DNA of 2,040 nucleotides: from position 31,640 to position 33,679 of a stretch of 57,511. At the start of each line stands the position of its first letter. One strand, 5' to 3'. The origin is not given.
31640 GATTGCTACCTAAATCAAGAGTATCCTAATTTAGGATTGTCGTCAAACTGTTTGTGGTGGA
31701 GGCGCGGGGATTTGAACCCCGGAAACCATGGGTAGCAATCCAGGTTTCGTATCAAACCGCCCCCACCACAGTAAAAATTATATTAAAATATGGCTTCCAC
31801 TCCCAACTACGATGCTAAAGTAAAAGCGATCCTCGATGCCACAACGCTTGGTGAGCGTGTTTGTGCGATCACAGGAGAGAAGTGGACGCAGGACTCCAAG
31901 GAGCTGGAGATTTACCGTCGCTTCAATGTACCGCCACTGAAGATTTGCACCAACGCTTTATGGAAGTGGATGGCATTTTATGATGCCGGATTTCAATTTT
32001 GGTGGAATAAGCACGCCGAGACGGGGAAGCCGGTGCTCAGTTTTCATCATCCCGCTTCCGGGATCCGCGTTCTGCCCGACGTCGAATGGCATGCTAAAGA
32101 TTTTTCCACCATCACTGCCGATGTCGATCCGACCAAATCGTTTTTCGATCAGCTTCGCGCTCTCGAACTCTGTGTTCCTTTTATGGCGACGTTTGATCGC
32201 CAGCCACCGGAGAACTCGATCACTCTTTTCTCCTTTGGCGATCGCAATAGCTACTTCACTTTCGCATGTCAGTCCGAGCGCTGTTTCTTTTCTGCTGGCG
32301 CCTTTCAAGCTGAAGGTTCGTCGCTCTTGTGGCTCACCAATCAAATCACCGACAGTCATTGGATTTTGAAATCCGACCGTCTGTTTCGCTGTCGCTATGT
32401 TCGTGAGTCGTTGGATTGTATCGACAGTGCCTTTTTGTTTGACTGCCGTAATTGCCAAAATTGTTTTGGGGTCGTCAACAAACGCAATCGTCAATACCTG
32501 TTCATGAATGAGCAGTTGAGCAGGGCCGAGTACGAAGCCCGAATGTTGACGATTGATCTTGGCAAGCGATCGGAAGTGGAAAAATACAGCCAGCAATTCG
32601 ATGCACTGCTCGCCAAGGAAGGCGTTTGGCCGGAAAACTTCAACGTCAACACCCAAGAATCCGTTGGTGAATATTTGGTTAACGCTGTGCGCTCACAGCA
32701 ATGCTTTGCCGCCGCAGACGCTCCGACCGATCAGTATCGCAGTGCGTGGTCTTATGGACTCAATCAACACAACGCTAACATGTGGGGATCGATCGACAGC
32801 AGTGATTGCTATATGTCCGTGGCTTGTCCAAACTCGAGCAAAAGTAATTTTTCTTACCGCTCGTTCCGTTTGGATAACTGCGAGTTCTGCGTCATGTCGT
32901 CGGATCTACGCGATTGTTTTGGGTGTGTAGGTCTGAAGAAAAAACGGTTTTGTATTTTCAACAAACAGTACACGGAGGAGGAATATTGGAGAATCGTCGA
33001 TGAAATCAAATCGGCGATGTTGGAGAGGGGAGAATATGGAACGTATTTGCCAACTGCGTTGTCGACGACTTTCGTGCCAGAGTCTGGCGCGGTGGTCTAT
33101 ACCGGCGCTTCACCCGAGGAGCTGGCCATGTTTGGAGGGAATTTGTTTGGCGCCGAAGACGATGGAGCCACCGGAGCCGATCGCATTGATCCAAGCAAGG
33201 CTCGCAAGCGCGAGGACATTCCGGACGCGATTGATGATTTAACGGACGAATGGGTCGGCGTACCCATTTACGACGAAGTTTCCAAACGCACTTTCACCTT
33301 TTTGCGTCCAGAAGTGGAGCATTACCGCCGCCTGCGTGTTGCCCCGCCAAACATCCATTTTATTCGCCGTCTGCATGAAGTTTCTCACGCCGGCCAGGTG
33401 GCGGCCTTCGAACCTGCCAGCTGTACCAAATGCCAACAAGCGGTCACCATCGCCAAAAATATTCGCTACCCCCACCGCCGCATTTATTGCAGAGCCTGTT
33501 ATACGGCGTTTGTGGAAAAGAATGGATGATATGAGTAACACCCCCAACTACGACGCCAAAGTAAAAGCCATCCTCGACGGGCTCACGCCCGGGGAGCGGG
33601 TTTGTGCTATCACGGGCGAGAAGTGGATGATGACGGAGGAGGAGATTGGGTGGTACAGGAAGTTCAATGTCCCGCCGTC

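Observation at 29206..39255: Five-fold tandem array of an uncharacterised ~577-aa Cys-rich protein, seeded by NYN-domain genes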

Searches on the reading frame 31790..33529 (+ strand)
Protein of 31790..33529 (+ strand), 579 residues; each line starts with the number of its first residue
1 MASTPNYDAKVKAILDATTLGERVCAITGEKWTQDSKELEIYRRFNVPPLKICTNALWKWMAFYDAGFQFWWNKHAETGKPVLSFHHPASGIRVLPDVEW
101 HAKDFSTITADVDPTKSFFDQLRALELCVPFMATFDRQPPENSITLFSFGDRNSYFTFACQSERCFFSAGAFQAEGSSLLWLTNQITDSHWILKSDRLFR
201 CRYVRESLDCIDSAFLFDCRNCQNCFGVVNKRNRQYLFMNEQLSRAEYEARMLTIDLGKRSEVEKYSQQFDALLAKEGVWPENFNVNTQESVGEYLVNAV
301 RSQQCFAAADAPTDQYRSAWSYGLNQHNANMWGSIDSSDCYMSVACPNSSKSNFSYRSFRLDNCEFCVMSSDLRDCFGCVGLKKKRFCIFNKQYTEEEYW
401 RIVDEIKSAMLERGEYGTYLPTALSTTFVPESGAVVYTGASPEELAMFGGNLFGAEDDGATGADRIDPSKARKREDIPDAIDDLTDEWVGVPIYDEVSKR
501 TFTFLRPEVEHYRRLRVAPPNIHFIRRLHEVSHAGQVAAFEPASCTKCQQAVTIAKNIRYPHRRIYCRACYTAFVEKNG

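Call 3: search_protein_families(library=pfam, proteins=[window:31790-33529:+], max_evalue=1)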
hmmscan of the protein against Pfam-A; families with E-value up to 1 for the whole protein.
window:31790-33529:+ (579 aa): 1 family
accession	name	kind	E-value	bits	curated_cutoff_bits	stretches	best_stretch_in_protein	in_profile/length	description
PF14200.12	RicinB_lectin_2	-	0.18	13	25.6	1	284-351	5-71/89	Ricin-type beta-trefoil lectin domain-like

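Call 4: search_protein_families(library=ncbifam, proteins=[window:31790-33529:+], max_evalue=1)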
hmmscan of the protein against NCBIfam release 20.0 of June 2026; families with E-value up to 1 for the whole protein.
window:31790-33529:+ (579 aa): 0 families

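Call 24: predict_structure(alignment_id=A2)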
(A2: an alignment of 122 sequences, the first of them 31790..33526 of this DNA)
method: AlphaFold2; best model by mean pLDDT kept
length: 579 residues; sequences in the alignment: 122
mean_pLDDT: 92.6   pTM: 0.92
mean pLDDT of the five models: 92.6, 92.3, 90.3, 90.2, 90.1
residues with pLDDT >= 90: 470; 70-90: 93; 50-70: 15; < 50: 1
segments of 3 or more residues with pLDDT < 50: none
pLDDT, mean of each block of 10 residues (from residue 1): 90 98 97 97 98 97 88 96 94 94 95 96 97 85 81 73 76 79 91 94 94 86 72 88 94 96 97 95 93 95 94 96 94 92 91 91 97 97 97 98 98 96 94 94 94 92 89 96 97 92 94 96 92 95 97 96 96 89
secondary structure, 60 per line:
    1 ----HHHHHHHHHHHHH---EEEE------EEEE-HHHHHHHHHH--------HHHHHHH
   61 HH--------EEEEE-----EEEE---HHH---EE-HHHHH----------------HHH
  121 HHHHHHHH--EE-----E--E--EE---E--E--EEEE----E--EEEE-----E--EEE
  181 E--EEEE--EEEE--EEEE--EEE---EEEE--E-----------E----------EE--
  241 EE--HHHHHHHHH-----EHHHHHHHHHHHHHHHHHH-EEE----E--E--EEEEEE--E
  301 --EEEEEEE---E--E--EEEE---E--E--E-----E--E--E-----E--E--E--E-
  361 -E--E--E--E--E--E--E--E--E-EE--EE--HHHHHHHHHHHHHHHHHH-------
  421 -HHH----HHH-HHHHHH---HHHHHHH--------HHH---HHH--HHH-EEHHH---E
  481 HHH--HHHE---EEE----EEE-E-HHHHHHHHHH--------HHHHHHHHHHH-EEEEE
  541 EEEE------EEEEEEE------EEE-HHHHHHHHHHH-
elements in order: H5-17 E21-24 E31-34 H36-45 H54-62 E71-75 E81-84 H97-101 H118-128 E155-158 E166-169 E178-181 E184-187 E190-193 E196-199 E202-204 E208-211 H245-253 H260-277 E279-281 E292-297 E303-309 E319-322 H396-413 H433-438 H442-448 E493-495 E500-502 H506-515 H524-534 E536-544 E551-557 E564-566 H568-578

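Call 25: find_related_loci(query=A2, collection=genome_contigs, flank=10000)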
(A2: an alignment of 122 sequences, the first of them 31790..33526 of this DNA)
Query A2 (579 aa) in genome_contigs; peptide patterns used: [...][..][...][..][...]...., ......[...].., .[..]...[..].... (x = any residue, [..] = any of these).
270 stretches matched a pattern; 203 encode a relative of the query (tblastn E <= 1e-3); the best 80 are kept; 66 distinct loci.
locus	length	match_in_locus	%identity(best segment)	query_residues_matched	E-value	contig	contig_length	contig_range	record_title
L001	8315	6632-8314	75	1-561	0e+0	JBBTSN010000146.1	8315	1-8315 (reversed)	MAG: Patescibacteria group bacterium isolate H41-bin180_1 H41_bin180_1_000000000146, whole genome shotgun sequence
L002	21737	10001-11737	72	1-579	0e+0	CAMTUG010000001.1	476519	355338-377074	MAG: uncultured Parcubacteria group bacterium isolate G01_MAG_00004 genome assembly, contig: G01_MAG_00004_000000000001,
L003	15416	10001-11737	70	1-579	0e+0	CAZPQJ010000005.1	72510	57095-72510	MAG TPA_asm: uncultured Gammaproteobacteria bacterium isolate SRP342105_co1_419 genome assembly, contig: NODE_442_length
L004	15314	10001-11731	61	1-578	0e+0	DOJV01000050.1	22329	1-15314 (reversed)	MAG TPA_asm: Candidatus Uhrbacteria bacterium isolate UBA12432 contig_8084, whole genome shotgun sequence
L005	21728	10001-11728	54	4-579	0e+0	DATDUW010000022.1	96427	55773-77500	MAG TPA_asm: Patescibacteria group bacterium isolate SMAG_U8068 k141_105408, whole genome shotgun sequence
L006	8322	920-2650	55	1-579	0e+0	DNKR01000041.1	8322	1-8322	MAG TPA_asm: Candidatus Uhrbacteria bacterium isolate UBA9568 contig_426, whole genome shotgun sequence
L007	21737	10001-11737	55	1-579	0e+0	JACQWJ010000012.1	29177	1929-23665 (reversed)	MAG: Candidatus Uhrbacteria bacterium isolate NC_groundwater_1486_Ag_S-0.65um_58_36 S_p65_S5_coassembly_k141_1523166, wh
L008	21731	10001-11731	60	1-578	0e+0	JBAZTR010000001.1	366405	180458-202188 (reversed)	MAG: Patescibacteria group bacterium isolate SO_2017_GW1_208 NODE_201_length_366405_cov_3.417661_OW334_2017, whole genom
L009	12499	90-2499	53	1-579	0e+0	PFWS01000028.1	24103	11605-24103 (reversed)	MAG: Candidatus Uhrbacteria bacterium CG_4_9_14_3_um_filter_36_7 CG_4_9_14_3_um_filter_150_scaffold_2009_c, whole genome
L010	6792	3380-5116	51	1-579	0e+0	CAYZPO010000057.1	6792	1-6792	MAG TPA_asm: uncultured Gammaproteobacteria bacterium isolate SRP167671_co1_156 genome assembly, contig: NODE_13278_leng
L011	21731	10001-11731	61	1-578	0e+0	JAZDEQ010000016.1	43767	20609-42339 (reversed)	MAG: Candidatus Uhrbacteria bacterium isolate MEGAHIT-group-0.159 k141_126574, whole genome shotgun sequence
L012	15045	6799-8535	60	1-579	0e+0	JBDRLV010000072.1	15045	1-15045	MAG: Patescibacteria group bacterium isolate MEGAHIT-group-1.799 k141_683270, whole genome shotgun sequence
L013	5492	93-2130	45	1-579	1e-177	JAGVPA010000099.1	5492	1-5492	MAG: bacterium isolate DeMMO3_36 c_000000042313, whole genome shotgun sequence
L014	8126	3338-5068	45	1-577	3e-173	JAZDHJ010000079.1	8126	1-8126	MAG: Candidatus Uhrbacteria bacterium isolate MEGAHIT-group-0.317 k141_9556711, whole genome shotgun sequence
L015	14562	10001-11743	45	1-579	5e-172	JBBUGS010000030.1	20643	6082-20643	MAG: Patescibacteria group bacterium isolate H41-bin179_1 H41_bin179_1_000000000030, whole genome shotgun sequence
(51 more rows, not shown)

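Call 27: search_protein_representatives(alignment_id=A2)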
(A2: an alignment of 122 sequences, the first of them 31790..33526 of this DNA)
Query: 122 sequences, 579 profile positions. Proteins with E-value up to 0.001 (for the whole library): 3569; up to 1e-10: 2466; up to 1e-30: 1426. The best 150 are listed.
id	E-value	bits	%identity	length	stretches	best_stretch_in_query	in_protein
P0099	1.6e-261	885.6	-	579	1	1-579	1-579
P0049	2.2e-258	875.3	-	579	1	1-578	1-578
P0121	2.8e-244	828.7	-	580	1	1-579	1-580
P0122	2.2e-242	822.5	-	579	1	1-579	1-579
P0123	1.9e-236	802.9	-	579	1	2-579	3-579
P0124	1.0e-228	777.4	-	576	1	1-579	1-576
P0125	1.0e-222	757.5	-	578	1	1-578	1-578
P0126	4.3e-217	739.0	-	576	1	1-579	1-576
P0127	4.2e-208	709.3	-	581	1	1-579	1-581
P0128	4.5e-202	689.4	-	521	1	58-578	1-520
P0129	2.7e-198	676.9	-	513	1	67-579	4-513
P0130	6.9e-195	665.6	-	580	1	1-578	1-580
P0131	2.8e-194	663.6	-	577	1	1-579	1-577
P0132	1.8e-193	660.9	-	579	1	1-579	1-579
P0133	1.3e-192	658.1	-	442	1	1-409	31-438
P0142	3.5e-131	455.3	-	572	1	3-573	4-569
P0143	1.9e-130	452.8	-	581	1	3-573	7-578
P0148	3.3e-126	438.9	-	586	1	1-573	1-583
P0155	1.0e-114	400.9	-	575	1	1-573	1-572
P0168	1.6e-106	373.9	-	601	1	2-546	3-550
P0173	9.5e-104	364.7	-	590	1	2-574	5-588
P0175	3.8e-102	359.4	-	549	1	25-573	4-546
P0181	8.1e-99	348.4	-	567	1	3-573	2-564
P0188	9.7e-95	335.0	-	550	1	25-573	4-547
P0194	1.0e-92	328.3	-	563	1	25-571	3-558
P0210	9.3e-89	315.2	-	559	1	44-573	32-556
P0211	9.8e-89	315.1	-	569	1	23-574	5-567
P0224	1.4e-86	308.0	-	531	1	41-576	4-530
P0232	1.8e-85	304.3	-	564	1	43-572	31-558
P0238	1.2e-84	301.7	-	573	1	23-573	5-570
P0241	1.5e-84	301.3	-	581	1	23-561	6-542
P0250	3.3e-83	296.9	-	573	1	22-573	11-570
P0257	2.0e-82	294.3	-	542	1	22-576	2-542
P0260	3.0e-82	293.7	-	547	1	25-572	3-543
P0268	1.5e-81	291.4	-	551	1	25-573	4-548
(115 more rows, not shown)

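Call 28: search_protein_families(library=pfam, proteins=[P0142, P0175, P0188, P0210, P0232, P0250, P0260, P0268, P0168, P0241], max_evalue=1)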
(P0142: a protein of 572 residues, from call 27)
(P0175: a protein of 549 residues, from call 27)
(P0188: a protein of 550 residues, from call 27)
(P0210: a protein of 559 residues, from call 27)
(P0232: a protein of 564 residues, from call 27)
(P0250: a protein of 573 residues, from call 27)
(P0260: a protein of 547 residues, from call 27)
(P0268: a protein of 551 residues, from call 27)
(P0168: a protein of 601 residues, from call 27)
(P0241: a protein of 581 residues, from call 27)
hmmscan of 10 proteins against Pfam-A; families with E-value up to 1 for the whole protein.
P0142 (572 aa): 0 families

P0175 (549 aa): 2 families
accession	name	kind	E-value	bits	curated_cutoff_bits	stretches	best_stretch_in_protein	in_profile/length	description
PF23477.1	zf_Tbcl_2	-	0.014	15.5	27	1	512-547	1-36/37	Probable treble clef zinc finger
PF17840.6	Tugs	-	0.19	12.3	27.7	1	226-245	25-44/47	Tethering Ubl4a to BAGS domain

P0188 (550 aa): 3 families
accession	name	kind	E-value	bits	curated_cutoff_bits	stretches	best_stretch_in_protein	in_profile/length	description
PF23477.1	zf_Tbcl_2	-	2e-06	27.8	27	2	513-548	1-36/37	Probable treble clef zinc finger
PF09723.15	Zn_ribbon_8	-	0.015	15.8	34.4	1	3-36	7-33/41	Zinc ribbon domain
PF13442.11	Cytochrome_CBB3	-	0.61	10.9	27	1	511-525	5-19/68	Cytochrome C oxidase, cbb3-type, subunit III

P0210 (559 aa): 4 families
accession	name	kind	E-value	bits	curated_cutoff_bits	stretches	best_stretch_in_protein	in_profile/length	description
PF13451.12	zf_Tbcl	-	0.00034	21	24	1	4-49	7-44/48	Probable treble clef domain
PF00412.28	LIM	-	0.053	14.2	22.9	1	528-556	28-56/58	LIM domain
PF23477.1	zf_Tbcl_2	-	0.21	11.8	27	1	527-555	6-34/37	Probable treble clef zinc finger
PF17663.6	DUF5525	-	0.3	9.5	26.8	1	125-167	30-72/1017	Family of unknown function (DUF5525)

P0232 (564 aa): 3 families
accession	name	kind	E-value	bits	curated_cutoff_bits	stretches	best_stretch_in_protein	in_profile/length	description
PF23477.1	zf_Tbcl_2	-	0.00086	19.4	27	1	531-559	7-35/37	Probable treble clef zinc finger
PF13442.11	Cytochrome_CBB3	-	0.18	12.6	27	1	351-403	3-48/68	Cytochrome C oxidase, cbb3-type, subunit III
PF07750.17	GcrA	-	0.33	11.8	26.9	1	249-311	77-139/155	GcrA cell cycle regulator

P0250 (573 aa): 0 families

P0260 (547 aa): 2 families
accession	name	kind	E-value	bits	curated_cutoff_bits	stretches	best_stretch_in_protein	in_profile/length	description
PF09606.15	Med15_N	-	0.015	15.4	24.1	1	373-397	40-64/72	ARC105/Med15 mediator subunit N-terminal KIX domain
PF09373.15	PMBR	-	0.49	11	24.9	0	376-394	3-21/33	Pseudomurein-binding repeat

P0268 (551 aa): 6 families
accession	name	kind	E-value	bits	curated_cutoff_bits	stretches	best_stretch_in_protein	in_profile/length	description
PF13451.12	zf_Tbcl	-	7.3e-05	23.1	24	1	3-40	6-44/48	Probable treble clef domain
PF23477.1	zf_Tbcl_2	-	0.00092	19.3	27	1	514-547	1-34/37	Probable treble clef zinc finger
PF09723.15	Zn_ribbon_8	-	0.038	14.4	34.4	1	4-37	8-34/41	Zinc ribbon domain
PF00412.28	LIM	-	0.057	14.1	22.9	1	520-548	28-56/58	LIM domain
PF10892.13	DUF2688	-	0.097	12.6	25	1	2-35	8-41/56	Protein of unknown function (DUF2688)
PF14069.11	SpoVIF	-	0.29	11.3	27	0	371-393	43-65/72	Stage VI sporulation protein F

P0168 (601 aa): 0 families

P0241 (581 aa): 1 family
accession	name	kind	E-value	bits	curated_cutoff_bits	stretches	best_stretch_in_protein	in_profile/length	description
PF13451.12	zf_Tbcl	-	0.042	14.2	24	1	7-43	6-43/48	Probable treble clef domain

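Call 29: fold_search(model_id=the predicted structure, library=pdb)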
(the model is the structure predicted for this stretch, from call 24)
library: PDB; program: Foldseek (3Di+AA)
matches with E <= 10: 344; with E <= 0.001: 1
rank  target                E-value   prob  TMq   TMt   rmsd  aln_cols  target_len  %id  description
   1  4e79_A                5.2e-04  0.16  0.07  0.09  19.7       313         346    7  Structure of LpxD from Acinetobacter baumannii at 2.66A resolution (P4322 form) (released 2013-01-16)
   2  4e79_B                4.4e-03  0.10  0.07  0.10  19.2       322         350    7  Structure of LpxD from Acinetobacter baumannii at 2.66A resolution (P4322 form) (released 2013-01-16)
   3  3ow5                  1.7e-02  0.06  0.06  0.11  22.8       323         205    8  Crystal structure of the Y200A mutant of gamma carbonic anhydrase from Methanosarcina thermophila (released 2011-10-26)
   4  4ihh_A                1.7e-02  0.08  0.07  0.10  20.8       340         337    8  Chasing Acyl Carrier Protein Through a Catalytic Cycle of Lipid A Production (released 2013-11-13)
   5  6ge9                  1.9e-02  0.10  0.07  0.08  18.3       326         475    5  Structure of Mycobacterium tuberculosis GlmU bound to Glc-1P and Ac-CoA (released 2018-05-02)
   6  2iu8_C                2.1e-02  0.08  0.07  0.10  20.6       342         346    8  Chlamydia trachomatis LpxD with 25mM UDPGlcNAc (Complex I) (released 2007-02-20)
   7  3eh0_A                2.2e-02  0.12  0.09  0.12  19.8       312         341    9  Crystal Structure of LpxD from Escherichia coli (released 2009-08-18)
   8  6p83_B                3.1e-02  0.08  0.07  0.11  20.4       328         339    8  E.coli LpxD in complex with compound 1o (released 2019-08-28)
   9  4aaw                  3.5e-02  0.06  0.06  0.07  17.1       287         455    9  S.pneumoniae GlmU in complex with an antibacterial inhibitor (released 2012-02-15)
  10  6oss_A                3.5e-02  0.06  0.07  0.10  17.3       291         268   10  Crystal Structure of the Acyl-Carrier-Protein UDP-N-Acetylglucosamine O-Acyltransferase LpxA from Proteus mirabilis (released 2020-01-29)
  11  4ac3                  3.6e-02  0.09  0.08  0.10  15.1       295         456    6  S.pneumoniae GlmU in complex with an antibacterial inhibitor (released 2012-02-15)
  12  2v0j                  3.6e-02  0.06  0.06  0.07  20.9       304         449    6  Characterization of Substrate Binding and Catalysis of the Potential Antibacterial Target N-acetylglucosamine-1-phosphat (released 2008-01-15)
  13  9dqf                  3.8e-02  0.06  0.07  0.08  17.8       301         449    5  Crystal structure of bifunctional GlmU from Staphylococcus aureus NCTC 8325 complexed with acetyl CoA and citrate (released 2025-05-14)
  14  4e75_A                4.4e-02  0.10  0.10  0.13  19.3       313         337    5  Structure of LpxD from Acinetobacter baumannii at 2.85A resolution (P21 form) (released 2013-01-16)
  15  4ihh_F                4.4e-02  0.08  0.08  0.12  20.6       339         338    7  Chasing Acyl Carrier Protein Through a Catalytic Cycle of Lipid A Production (released 2013-11-13)
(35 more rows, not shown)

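Call 30: list_cluster_members(proteins=[P0142, P0175, P0188, P0210, P0232, P0250, P0260, P0268, P0168, P0241])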
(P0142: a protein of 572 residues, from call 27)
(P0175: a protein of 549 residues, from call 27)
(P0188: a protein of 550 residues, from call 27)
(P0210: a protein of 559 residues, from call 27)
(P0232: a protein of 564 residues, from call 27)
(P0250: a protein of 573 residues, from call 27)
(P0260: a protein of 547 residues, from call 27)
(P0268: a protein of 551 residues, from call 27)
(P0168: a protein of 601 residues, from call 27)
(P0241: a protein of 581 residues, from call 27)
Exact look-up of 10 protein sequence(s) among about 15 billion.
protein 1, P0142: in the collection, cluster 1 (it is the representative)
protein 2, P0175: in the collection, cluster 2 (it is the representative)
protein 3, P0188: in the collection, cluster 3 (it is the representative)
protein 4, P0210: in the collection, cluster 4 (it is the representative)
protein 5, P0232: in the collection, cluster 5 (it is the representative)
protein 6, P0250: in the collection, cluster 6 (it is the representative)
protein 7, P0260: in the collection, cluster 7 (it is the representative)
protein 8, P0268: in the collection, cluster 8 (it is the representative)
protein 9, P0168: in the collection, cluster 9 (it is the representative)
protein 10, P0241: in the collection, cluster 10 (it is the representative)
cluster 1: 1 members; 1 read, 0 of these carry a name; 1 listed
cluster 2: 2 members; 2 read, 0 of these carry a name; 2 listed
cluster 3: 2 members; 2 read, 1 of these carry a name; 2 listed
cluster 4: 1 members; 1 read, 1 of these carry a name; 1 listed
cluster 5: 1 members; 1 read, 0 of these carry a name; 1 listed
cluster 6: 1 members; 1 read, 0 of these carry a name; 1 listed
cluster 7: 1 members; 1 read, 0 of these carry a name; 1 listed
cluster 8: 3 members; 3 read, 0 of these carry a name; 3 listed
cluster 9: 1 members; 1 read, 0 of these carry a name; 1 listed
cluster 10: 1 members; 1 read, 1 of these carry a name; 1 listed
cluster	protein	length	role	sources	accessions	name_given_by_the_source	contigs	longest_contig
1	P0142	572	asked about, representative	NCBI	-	-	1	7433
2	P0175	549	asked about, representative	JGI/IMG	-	-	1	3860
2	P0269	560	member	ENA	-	-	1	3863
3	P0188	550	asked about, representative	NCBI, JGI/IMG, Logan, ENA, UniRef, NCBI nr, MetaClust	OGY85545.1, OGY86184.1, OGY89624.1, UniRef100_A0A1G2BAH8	MAG: hypothetical protein A2233_03100 [Candidatus Kerfeldbacteria bacterium ... | Zinc-binding domain-containing protein n=1 Tax=Candidatus Kerfeldbacteria bacterium ... | \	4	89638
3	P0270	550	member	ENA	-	-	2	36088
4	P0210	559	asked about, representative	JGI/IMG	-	hypothetical protein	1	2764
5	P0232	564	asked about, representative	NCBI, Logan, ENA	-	-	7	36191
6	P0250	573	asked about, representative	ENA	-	-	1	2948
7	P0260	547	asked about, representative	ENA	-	-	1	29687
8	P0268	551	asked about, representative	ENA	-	-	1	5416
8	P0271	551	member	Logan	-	-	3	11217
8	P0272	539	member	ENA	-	-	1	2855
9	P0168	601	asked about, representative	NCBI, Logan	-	-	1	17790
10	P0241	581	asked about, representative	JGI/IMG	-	hypothetical protein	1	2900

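Call 35: find_encoding_contigs(protein=P0188, flank=8000, max_places=3)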
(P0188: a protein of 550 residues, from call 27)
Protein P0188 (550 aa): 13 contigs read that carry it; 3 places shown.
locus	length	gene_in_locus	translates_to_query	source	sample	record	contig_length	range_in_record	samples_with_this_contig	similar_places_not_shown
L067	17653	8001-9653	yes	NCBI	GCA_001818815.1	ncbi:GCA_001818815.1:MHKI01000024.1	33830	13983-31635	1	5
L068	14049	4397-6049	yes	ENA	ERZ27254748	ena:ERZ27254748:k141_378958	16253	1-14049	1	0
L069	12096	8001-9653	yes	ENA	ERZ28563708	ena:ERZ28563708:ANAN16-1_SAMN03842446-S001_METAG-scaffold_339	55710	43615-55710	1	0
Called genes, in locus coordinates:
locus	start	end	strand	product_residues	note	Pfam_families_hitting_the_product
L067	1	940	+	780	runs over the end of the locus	PF11617:Cu-binding_MopE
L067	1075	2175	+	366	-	PF04545:Sigma70_r4, PF05066:HARE-HTH (faint)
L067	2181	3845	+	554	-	-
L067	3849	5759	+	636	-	PF02534:T4SS-DNA_transf (faint), PF01935:DUF87 (weak), PF10412:TrwB_AAD_bind, PF12696:TraG-D_C (weak)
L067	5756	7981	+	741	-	PF02534:T4SS-DNA_transf (weak), PF01935:DUF87 (weak), PF10412:TrwB_AAD_bind (weak)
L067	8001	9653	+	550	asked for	PF23477:zf_Tbcl_2 (faint)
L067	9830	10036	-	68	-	-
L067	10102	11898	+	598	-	-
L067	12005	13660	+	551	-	-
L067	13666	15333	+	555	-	-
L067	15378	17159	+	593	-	-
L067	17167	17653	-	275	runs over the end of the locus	PF08843:AbiEii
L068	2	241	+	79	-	?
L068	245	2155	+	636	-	PF02534:T4SS-DNA_transf (faint), PF01935:DUF87 (weak), PF10412:TrwB_AAD_bind, PF12696:TraG-D_C (weak)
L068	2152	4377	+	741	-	PF02534:T4SS-DNA_transf (weak), PF01935:DUF87 (weak), PF10412:TrwB_AAD_bind (faint)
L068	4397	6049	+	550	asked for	PF23477:zf_Tbcl_2 (faint)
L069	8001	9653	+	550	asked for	PF23477:zf_Tbcl_2 (faint)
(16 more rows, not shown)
